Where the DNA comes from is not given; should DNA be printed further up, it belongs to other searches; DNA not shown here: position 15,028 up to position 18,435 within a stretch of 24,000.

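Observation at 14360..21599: GC-rich ~7.1 kb efflux island bracketed by a duplicated yifB/comM 3' end, abutting tRNA-Phe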

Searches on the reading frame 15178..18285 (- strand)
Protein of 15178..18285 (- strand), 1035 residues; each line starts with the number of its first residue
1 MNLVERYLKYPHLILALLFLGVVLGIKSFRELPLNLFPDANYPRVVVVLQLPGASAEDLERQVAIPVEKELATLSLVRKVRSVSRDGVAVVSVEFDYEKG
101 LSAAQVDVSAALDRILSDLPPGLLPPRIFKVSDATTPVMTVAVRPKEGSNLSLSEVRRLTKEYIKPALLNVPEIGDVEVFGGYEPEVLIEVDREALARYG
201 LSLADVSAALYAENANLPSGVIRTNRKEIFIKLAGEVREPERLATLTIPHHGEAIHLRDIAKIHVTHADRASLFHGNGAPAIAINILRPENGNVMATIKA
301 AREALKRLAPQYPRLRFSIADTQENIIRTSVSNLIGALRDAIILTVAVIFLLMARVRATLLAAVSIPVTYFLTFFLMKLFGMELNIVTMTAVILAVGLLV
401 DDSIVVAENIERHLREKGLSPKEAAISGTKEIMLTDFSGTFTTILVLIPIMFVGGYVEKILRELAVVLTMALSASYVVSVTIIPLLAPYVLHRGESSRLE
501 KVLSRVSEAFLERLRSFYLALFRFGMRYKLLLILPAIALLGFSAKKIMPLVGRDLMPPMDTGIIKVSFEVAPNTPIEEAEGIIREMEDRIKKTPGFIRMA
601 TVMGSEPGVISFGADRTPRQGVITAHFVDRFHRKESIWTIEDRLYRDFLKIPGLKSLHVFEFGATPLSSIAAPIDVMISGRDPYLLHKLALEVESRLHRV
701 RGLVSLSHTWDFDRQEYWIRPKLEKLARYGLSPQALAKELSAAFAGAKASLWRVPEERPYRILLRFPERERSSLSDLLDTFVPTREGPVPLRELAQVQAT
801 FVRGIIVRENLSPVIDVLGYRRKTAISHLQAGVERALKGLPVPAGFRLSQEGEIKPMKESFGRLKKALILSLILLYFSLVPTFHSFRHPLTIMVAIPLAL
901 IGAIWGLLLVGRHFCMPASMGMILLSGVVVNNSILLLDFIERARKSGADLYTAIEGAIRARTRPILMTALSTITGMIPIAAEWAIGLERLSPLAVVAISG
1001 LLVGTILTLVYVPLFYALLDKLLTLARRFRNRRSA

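Call 5: search_protein_families(library=pfam, proteins=[window:15178-18285:-])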
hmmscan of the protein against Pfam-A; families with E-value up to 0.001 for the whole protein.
window:15178-18285:- (1035 aa): 2 families
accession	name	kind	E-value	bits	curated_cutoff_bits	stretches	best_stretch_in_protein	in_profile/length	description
PF00873.25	ACR_tran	-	1.2e-200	669.3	28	1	13-1019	11-1020/1021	AcrB/AcrD/AcrF family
PF02355.23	SecD_SecF_C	-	4.8e-09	36.3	20.5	1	324-482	27-178/189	Protein export membrane protein SecD/SecF, C-terminal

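Call 6: search_protein_families(library=ncbifam, proteins=[window:15178-18285:-])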
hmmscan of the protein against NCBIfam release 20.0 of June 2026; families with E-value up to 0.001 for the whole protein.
window:15178-18285:- (1035 aa): 21 families
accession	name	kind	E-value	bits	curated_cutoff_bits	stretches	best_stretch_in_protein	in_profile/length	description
NF033617.1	RND_permease_2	subfamily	2.2e-180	601.9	1250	1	8-1020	5-1008/1009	multidrug efflux RND transporter permease subunit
NF000282.2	RND_permease_1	subfamily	6.6e-125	418.3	1250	1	13-1020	10-1028/1029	multidrug efflux RND transporter permease subunit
NF007798.0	PRK10503.1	equivalog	1.9e-117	393.3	1584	1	17-1031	25-1034/1040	MdtB/MuxB family multidrug efflux RND transporter permease subunit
NF007905.0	PRK10614.1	equivalog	1.1e-115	387.5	1774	1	17-1028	16-1017/1025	multidrug efflux RND transporter permease subunit MdtC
TIGR00914.1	2A0601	subfamily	1.2e-115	387.5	701.45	1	6-1019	8-1035/1051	CusA/CzcA family heavy metal efflux RND transporter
TIGR00915.1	2A0602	subfamily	1.4e-110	370.8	940.35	1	21-1025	19-1034/1050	efflux RND transporter permease subunit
NF007133.0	PRK09579.1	equivalog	1.5e-96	324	1763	1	1-1021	1-1004/1017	multidrug efflux RND transporter permease subunit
NF007842.1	PRK10555.1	equivalog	7.6e-76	255.8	1854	2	17-651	15-657/1036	multidrug efflux RND transporter permease AcrD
NF007131.0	PRK09577.1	equivalog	3.6e-74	250.1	1768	1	19-1031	17-1034/1045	multidrug efflux RND transporter permease subunit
NF011706.2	PRK15127.1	equivalog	6.7e-66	222.9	2150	2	24-491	22-497/1049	multidrug efflux RND transporter permease subunit AcrB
NF000037.1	RND_perm_OqxB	exception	4.6e-63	213.4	2200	2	11-493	11-501/1050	multidrug efflux RND transporter permease subunit OqxB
TIGR00916.1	2A0604s01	subfamily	7.1e-18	65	148.6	2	315-480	66-231/231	SecD/SecF family protein translocase subunit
TIGR00921.1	2A067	subfamily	8e-09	34.1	351.9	2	868-1021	198-348/733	hydrophobe/amphiphile efflux-3 (HAE3) family transporter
TIGR01129.1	secD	equivalog_domain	1.3e-06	27.9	244.4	1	342-483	256-393/397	protein translocase subunit SecD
NF009584.0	PRK13024.1-4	equivalog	2.5e-06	26.2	1171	1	341-481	265-403/759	protein translocase subunit SecDF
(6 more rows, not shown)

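Call 24: find_homologous_proteins(query=window:15181-18285:-, max_evalue=1e-100)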
Query window:15181-18285:- (1035 aa): 496 proteins with E <= 1e-100 among 8000 candidates; the best 120 are listed.
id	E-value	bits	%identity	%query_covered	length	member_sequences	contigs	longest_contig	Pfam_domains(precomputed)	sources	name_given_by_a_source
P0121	0.0e+0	2227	100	100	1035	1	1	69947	PF02355.23,PF00873.26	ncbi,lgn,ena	-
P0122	0.0e+0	1892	84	100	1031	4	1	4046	PF02355.23,PF00873.26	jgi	-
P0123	0.0e+0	1881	83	100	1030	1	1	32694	PF02355.23,PF00873.26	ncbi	-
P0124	0.0e+0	1860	83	99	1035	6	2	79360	PF02355.23,PF00873.26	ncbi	-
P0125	0.0e+0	1790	80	99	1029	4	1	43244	PF02355.23,PF00873.26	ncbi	-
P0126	0.0e+0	1755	78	99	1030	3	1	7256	PF02355.23,PF00873.26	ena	-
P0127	0.0e+0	1754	78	99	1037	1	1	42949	PF02355.23,PF00873.26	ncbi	-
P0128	0.0e+0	1595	69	99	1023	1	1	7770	PF02355.23,PF00873.26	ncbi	-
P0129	0.0e+0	1586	70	100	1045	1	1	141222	PF02355.23,PF00873.26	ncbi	ncbi:efflux RND transporter permease subunit [Thermosulfuriphilus sp.]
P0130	0.0e+0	1555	69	99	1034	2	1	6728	PF02355.23,PF00873.26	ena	-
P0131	0.0e+0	1553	69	99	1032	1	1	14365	PF02355.23,PF00873.26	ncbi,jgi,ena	-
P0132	0.0e+0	1523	68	99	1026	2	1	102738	PF02355.23,PF00873.26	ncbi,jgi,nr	ncbi:MAG: efflux RND transporter permease subunit [Thermodesulfobacteria bacterium]|nr:efflux RND tr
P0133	0.0e+0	1521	68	98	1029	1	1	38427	PF02355.23,PF00873.26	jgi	-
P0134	0.0e+0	1515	68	99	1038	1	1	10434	PF02355.23,PF00873.26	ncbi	-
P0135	0.0e+0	1480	66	99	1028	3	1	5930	PF02355.23,PF00873.26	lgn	-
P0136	0.0e+0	1400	64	99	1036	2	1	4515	PF03176.22,PF00873.26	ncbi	-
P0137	0.0e+0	1384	63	99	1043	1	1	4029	PF03176.22,PF02355.23,PF00873.26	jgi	-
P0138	0.0e+0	1374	63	100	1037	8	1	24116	PF02355.23,PF00873.26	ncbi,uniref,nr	ncbi:efflux RND transporter permease subunit [Thermosulfurimonas sp.]|uniref:efflux RND transporter 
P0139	0.0e+0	1374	63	100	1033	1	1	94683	PF00873.26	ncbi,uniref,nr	ncbi:efflux RND transporter permease subunit [Thermosulfurimonas dismutans]|uniref:Acriflavin resist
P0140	0.0e+0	1371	63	100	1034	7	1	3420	PF02355.23,PF00873.26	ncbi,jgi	-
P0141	0.0e+0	1366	63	99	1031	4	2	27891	PF03176.22,PF02355.23,PF00873.26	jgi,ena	-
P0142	0.0e+0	1366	63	99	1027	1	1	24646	PF02355.23,PF00873.26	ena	-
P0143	0.0e+0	1364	63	100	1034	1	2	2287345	PF02355.23,PF00873.26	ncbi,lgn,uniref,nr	ncbi:efflux RND transporter permease subunit [Thermosulfuriphilus ammonigenes]|uniref:Efflux RND tra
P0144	0.0e+0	1363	62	99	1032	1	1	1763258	PF02355.23,PF00873.26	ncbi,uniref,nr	ncbi:efflux RND transporter permease subunit [Thermosulfurimonas marina]|uniref:Efflux RND transport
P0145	0.0e+0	1358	62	100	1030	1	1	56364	PF02355.23,PF00873.26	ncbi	-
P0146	0.0e+0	1353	61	100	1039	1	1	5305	PF00873.26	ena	-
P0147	0.0e+0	1334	60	99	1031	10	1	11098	PF03176.22,PF00873.26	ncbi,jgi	-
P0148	0.0e+0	1331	60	100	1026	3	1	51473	PF02355.23,PF00873.26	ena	-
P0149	0.0e+0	1323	60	100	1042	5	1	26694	PF00873.26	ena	-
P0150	0.0e+0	1302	58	99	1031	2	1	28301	PF02355.23,PF00873.26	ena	-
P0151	0.0e+0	1293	60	99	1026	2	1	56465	PF02355.23,PF00873.26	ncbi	-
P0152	0.0e+0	1292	58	100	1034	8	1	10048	PF00873.26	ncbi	-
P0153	0.0e+0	1290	58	99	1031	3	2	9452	PF00873.26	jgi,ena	jgi:multidrug efflux pump subunit AcrB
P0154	0.0e+0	1285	58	99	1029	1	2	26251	PF00873.26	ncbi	-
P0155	0.0e+0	1235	57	99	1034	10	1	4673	PF02355.23,PF00873.26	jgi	-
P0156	0.0e+0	1234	55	99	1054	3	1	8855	PF03176.22,PF02355.23,PF00873.26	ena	-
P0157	0.0e+0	1227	57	99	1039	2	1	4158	PF02355.23,PF00873.26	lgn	-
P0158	0.0e+0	1224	56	100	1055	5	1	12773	PF00873.26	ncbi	-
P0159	0.0e+0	1221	56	98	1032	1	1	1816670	PF02355.23,PF00873.26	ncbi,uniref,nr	ncbi:RND family efflux transporter [Thermosulfidibacter takaii ABI70S6]|uniref:RND family efflux tra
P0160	0.0e+0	1213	55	98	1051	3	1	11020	PF02355.23,PF00873.26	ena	-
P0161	0.0e+0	1213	56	100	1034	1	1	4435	PF02355.23,PF00873.26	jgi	jgi:multidrug efflux pump subunit AcrB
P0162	0.0e+0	1213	56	100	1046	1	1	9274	PF02355.23,PF00873.26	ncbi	-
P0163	0.0e+0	1211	56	100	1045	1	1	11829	PF02355.23,PF00873.26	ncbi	-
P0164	0.0e+0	1201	55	98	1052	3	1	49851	PF02355.23,PF00873.26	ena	-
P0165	0.0e+0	1201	55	100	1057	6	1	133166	PF02355.23,PF00873.26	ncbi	-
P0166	0.0e+0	1200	54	98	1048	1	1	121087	PF02355.23,PF00873.26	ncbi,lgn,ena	-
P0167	0.0e+0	1199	53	100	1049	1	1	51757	PF02355.23,PF00873.26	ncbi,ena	-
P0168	0.0e+0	1199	56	99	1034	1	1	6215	PF02355.23,PF00873.26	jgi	jgi:multidrug efflux pump subunit AcrB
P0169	0.0e+0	1199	54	100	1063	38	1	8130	PF02355.23,PF00873.26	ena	-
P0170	0.0e+0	1198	55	100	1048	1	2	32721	PF02355.23,PF00873.26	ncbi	-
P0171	0.0e+0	1198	55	99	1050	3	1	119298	PF02355.23,PF00873.26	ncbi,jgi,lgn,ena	-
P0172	0.0e+0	1197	55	99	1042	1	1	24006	PF02355.23,PF00873.26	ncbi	-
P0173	0.0e+0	1196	54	100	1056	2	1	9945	PF02355.23,PF00873.26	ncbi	-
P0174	0.0e+0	1196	55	100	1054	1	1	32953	PF03176.22,PF02355.23,PF00873.26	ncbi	-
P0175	0.0e+0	1192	54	100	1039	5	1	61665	PF02355.23,PF00873.26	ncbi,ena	-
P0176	0.0e+0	1191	53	100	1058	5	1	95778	PF02355.23,PF00873.26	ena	-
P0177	0.0e+0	1189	54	100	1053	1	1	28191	PF03176.22,PF02355.23,PF00873.26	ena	-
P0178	0.0e+0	1188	53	100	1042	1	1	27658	PF02355.23,PF00873.26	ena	-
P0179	0.0e+0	1186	53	100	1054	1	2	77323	PF02355.23,PF00873.26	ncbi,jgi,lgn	-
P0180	0.0e+0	1186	56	99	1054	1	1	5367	PF03176.22,PF02355.23,PF00873.26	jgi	-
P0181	0.0e+0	1186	53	99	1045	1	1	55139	PF02355.23,PF00873.26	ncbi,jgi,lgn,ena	-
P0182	0.0e+0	1184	54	100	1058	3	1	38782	PF02355.23,PF00873.26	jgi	-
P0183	0.0e+0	1183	53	100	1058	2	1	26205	PF02355.23,PF00873.26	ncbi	-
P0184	0.0e+0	1183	53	99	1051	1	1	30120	PF03176.22,PF02355.23,PF00873.26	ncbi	-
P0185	0.0e+0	1183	53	100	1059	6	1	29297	PF03176.22,PF02355.23,PF00873.26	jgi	-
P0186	0.0e+0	1182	54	99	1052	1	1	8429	PF00873.26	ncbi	-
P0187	0.0e+0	1181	55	99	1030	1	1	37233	PF02355.23,PF00873.26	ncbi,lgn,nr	ncbi:MAG: efflux RND transporter permease subunit [Desulfobacteraceae bacterium]|nr:efflux RND trans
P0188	0.0e+0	1180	54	99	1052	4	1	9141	PF02355.23,PF00873.26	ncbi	-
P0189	0.0e+0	1180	53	100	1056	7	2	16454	PF02355.23,PF00873.26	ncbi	-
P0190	0.0e+0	1180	55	99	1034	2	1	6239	PF02355.23,PF00873.26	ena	-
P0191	0.0e+0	1180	53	100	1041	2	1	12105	PF02355.23,PF00873.26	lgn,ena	-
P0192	0.0e+0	1178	55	100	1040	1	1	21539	PF02355.23,PF00873.26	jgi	-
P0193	0.0e+0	1178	55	99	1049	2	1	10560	PF02355.23,PF00873.26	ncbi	-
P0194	0.0e+0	1178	56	99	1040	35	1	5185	PF00873.26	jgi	jgi:multidrug efflux pump subunit AcrB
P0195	0.0e+0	1178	53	100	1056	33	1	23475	PF02355.23,PF00873.26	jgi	-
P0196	0.0e+0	1177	54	100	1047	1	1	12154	PF03176.22,PF02355.23,PF00873.26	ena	-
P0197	0.0e+0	1177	54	99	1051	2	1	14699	PF02355.23,PF00873.26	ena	-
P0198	0.0e+0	1176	56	98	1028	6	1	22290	PF02355.23,PF00873.26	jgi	-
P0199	0.0e+0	1176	54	98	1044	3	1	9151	PF02355.23,PF00873.26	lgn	-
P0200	0.0e+0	1176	54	100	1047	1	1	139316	PF02355.23,PF00873.26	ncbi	-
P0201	0.0e+0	1175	55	100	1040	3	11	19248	PF02355.23,PF00873.26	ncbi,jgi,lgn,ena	-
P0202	0.0e+0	1175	54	99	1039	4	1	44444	PF02355.23,PF00873.26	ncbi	-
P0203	0.0e+0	1175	55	99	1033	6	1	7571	PF02355.23,PF00873.26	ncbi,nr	ncbi:MAG: efflux RND transporter permease subunit [Desulfobacterium sp.]|nr:efflux RND transporter p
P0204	0.0e+0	1174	54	99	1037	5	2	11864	PF02355.23,PF00873.26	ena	-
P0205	0.0e+0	1174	54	100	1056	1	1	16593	PF02355.23,PF00873.26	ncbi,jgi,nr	ncbi:MAG: efflux RND transporter permease subunit [Deltaproteobacteria bacterium]|nr:efflux RND tran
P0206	0.0e+0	1174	53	99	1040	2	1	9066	PF03176.22,PF02355.23,PF00873.26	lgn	-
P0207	0.0e+0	1171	52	100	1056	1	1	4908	PF02355.23,PF00873.26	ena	-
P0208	0.0e+0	1171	54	100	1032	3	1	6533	PF03176.22,PF02355.23,PF00873.26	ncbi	ncbi:MAG: efflux RND transporter permease subunit [Desulfovermiculus sp.]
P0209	0.0e+0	1170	54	99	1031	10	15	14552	PF02355.23,PF00873.26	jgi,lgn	jgi:multidrug efflux pump subunit AcrB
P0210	0.0e+0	1170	55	98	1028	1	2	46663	PF02355.23,PF00873.26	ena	-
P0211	0.0e+0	1170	55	99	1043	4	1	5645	PF02355.23,PF00873.26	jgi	-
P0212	0.0e+0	1170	55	99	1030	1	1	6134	PF02355.23,PF00873.26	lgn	-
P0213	0.0e+0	1170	55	99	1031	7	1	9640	PF02355.23,PF00873.26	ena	-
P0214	0.0e+0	1169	54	100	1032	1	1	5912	PF03176.22,PF02355.23,PF00873.26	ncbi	ncbi:MAG: efflux RND transporter permease subunit [Desulfovermiculus sp.]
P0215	0.0e+0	1169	54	100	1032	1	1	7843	PF03176.22,PF02355.23,PF00873.26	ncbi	ncbi:MAG: efflux RND transporter permease subunit [Desulfovermiculus sp.]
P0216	0.0e+0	1168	55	99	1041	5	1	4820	PF02355.23,PF00873.26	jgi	jgi:multidrug efflux pump subunit AcrB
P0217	0.0e+0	1168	53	100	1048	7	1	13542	PF02355.23,PF00873.26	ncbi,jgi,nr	ncbi:MAG: efflux RND transporter permease subunit [Deltaproteobacteria bacterium]|nr:efflux RND tran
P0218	0.0e+0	1168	54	99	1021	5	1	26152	PF02355.23,PF00873.26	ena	-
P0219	0.0e+0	1168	54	100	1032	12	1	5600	PF03176.22,PF02355.23,PF00873.26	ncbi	ncbi:MAG: efflux RND transporter permease subunit [Desulfovermiculus sp.]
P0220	0.0e+0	1167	54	100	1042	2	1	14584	PF02355.23,PF00873.26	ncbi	-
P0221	0.0e+0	1167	53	99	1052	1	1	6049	PF02355.23,PF00873.26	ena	-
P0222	0.0e+0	1167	53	99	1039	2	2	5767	PF02355.23,PF00873.26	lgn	-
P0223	0.0e+0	1167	54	100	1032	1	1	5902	PF03176.22,PF02355.23,PF00873.26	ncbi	-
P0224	0.0e+0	1166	55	99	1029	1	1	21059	PF03176.22,PF02355.23,PF00873.26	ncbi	-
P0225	0.0e+0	1165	55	99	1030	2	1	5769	PF02355.23,PF00873.26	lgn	-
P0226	0.0e+0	1165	53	100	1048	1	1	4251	PF02355.23,PF00873.26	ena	-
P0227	0.0e+0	1165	54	100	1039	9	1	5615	PF02355.23,PF00873.26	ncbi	-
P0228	0.0e+0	1165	56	97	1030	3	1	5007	PF02355.23,PF00873.26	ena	-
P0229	0.0e+0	1164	54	100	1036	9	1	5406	PF02355.23,PF00873.26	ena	-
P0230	0.0e+0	1164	54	99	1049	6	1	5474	PF02355.23,PF00873.26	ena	-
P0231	0.0e+0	1163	54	100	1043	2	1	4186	PF00873.26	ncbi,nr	ncbi:MAG: efflux RND transporter permease subunit [Desulfosarcina sp.]|nr:efflux RND transporter per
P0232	0.0e+0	1163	55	97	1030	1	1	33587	PF02355.23,PF00873.26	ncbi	-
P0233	0.0e+0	1160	54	99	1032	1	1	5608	PF02355.23,PF00873.26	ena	-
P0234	0.0e+0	1159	53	100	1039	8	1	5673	PF02355.23,PF00873.26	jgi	-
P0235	0.0e+0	1159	54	100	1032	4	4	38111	PF02355.23,PF00873.26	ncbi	ncbi:MAG: efflux RND transporter permease subunit [Thermodesulfobacteriota bacterium]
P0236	0.0e+0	1159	54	99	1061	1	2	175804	PF02355.23,PF00873.26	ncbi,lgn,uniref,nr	ncbi:efflux RND transporter permease subunit [Dissulfurirhabdus thermomarina]|uniref:Efflux RND tran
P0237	0.0e+0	1159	55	99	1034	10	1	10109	PF02355.23,PF00873.26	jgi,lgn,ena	-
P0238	0.0e+0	1159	53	99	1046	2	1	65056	PF02355.23,PF00873.26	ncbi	-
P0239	0.0e+0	1159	54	100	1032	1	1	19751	PF02355.23,PF00873.26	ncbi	ncbi:MAG: efflux RND transporter permease subunit [Desulfovermiculus sp.]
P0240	0.0e+0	1159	54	100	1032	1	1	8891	PF02355.23,PF00873.26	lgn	-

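Call 25: find_encoding_contigs(protein=P0124, flank=10000, max_places=3)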
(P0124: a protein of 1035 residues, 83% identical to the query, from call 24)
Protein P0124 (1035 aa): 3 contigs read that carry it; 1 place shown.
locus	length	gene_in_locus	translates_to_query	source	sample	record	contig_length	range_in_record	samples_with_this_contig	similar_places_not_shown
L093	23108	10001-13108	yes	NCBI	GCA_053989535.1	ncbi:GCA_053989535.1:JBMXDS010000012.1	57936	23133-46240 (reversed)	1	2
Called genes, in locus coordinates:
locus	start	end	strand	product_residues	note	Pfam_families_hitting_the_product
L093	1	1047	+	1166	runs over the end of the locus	PF17757:UvrB_inter, PF02559:CarD_TRCF_RID, PF00270:DEAD, PF04851:ResIII, PF00271:Helicase_C, PF03461:TRCF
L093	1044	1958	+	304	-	PF13623:SurA_N_2, PF13624:SurA_N_3, PF09312:SurA_N, PF13145:Rotamase_2, PF00639:Rotamase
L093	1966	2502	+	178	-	PF13413:HTH_25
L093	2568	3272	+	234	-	PF11967:RecO_N, PF02565:RecO_C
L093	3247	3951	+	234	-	PF18306:LDcluster4, PF03641:Lysine_decarbox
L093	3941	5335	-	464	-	PF08668:HDOD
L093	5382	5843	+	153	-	PF04608:PgpA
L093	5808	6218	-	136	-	PF04463:2-thiour_desulf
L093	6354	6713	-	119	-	PF13686:DrsE_2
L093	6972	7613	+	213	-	PF00440:TetR_N, PF09209:CecR_C, PF17939:TetR_C_30 (weak)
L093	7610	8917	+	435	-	PF02321:OEP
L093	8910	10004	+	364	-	PF25917:BSH_RND, PF25973:BSH_CzcB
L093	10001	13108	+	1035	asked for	PF00873:ACR_tran, PF02355:SecD_SecF_C (weak)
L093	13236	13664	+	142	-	PF00892:EamA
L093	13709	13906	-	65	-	-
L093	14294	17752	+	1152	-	PF02811:PHP, PF07733:DNA_pol3_alpha, PF17657:DNA_pol3_finger, PF14579:HHH_6, PF01336:tRNA_anti-codon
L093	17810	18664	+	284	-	PF00005:ABC_tran, PF13304:AAA_21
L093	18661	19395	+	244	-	PF01061:ABC2_membrane, PF12698:ABC2_membrane_3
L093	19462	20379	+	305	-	PF00528:BPD_transp_1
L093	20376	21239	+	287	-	PF00528:BPD_transp_1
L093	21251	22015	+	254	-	PF00005:ABC_tran, PF02463:SMC_N (faint), PF13401:AAA_22 (weak), PF13304:AAA_21 (faint)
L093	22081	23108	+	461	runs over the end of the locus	PF01895:PhoU, PF01865:PhoU_div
